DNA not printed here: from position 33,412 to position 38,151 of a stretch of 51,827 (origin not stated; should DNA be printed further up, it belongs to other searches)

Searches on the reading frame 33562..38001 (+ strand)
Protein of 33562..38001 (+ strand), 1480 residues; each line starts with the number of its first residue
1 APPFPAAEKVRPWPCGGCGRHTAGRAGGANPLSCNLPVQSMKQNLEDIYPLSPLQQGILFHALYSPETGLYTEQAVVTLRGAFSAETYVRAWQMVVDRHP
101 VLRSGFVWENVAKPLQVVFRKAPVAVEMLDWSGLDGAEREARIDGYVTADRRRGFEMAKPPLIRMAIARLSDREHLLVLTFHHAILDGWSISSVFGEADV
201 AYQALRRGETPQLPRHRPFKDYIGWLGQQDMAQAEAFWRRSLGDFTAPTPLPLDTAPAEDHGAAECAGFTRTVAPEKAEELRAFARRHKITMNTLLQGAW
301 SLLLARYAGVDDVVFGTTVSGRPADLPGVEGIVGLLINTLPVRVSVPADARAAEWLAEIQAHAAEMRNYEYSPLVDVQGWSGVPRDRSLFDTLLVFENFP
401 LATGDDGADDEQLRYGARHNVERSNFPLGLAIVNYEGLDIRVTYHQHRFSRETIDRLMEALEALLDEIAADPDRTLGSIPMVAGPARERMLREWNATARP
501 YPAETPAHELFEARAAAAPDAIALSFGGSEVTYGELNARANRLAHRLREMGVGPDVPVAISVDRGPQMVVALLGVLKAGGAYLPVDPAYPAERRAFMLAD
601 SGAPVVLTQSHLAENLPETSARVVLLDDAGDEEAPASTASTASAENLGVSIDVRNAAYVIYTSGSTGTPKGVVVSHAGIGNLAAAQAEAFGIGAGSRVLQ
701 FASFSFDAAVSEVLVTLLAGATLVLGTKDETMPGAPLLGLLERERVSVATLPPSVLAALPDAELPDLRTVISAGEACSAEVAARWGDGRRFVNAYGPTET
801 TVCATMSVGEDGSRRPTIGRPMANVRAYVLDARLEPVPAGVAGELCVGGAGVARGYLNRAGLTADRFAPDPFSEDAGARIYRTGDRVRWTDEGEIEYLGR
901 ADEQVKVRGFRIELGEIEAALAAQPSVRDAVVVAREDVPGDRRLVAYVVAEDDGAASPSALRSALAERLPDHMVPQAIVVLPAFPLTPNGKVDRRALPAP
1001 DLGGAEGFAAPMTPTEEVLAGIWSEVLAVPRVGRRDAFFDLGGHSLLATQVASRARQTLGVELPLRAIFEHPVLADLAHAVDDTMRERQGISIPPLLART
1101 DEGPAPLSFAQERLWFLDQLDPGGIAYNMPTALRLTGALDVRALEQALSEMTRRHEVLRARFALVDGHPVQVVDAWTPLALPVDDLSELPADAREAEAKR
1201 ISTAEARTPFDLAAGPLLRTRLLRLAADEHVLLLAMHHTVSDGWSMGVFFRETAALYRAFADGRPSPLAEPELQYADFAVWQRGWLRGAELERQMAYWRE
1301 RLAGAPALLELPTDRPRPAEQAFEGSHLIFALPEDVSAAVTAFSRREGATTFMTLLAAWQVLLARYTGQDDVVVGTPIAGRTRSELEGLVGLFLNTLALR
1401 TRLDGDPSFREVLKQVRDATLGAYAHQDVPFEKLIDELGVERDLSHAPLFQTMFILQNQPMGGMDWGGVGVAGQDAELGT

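Call 77: search_protein_families(library=pfam, proteins=[window:33562-38001:+], max_evalue=0.00001)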
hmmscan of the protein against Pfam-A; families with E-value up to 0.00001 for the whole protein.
window:33562-38001:+ (1480 aa): 4 families
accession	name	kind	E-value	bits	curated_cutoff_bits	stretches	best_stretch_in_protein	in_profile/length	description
PF00668.25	Condensation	-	3.9e-202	672.4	30.6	2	1103-1460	3-360/456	Condensation domain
PF00501.34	AMP-binding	-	1.3e-93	314.3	29.9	1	511-857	1-384/384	AMP-binding enzyme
PF00550.31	PP-binding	-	2.1e-15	57.2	20.8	1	1018-1081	2-67/67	Phosphopantetheine attachment site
PF13193.12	AMP-binding_C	-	1.2e-14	55.4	24.5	1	916-991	1-76/76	AMP-binding enzyme C-terminal domain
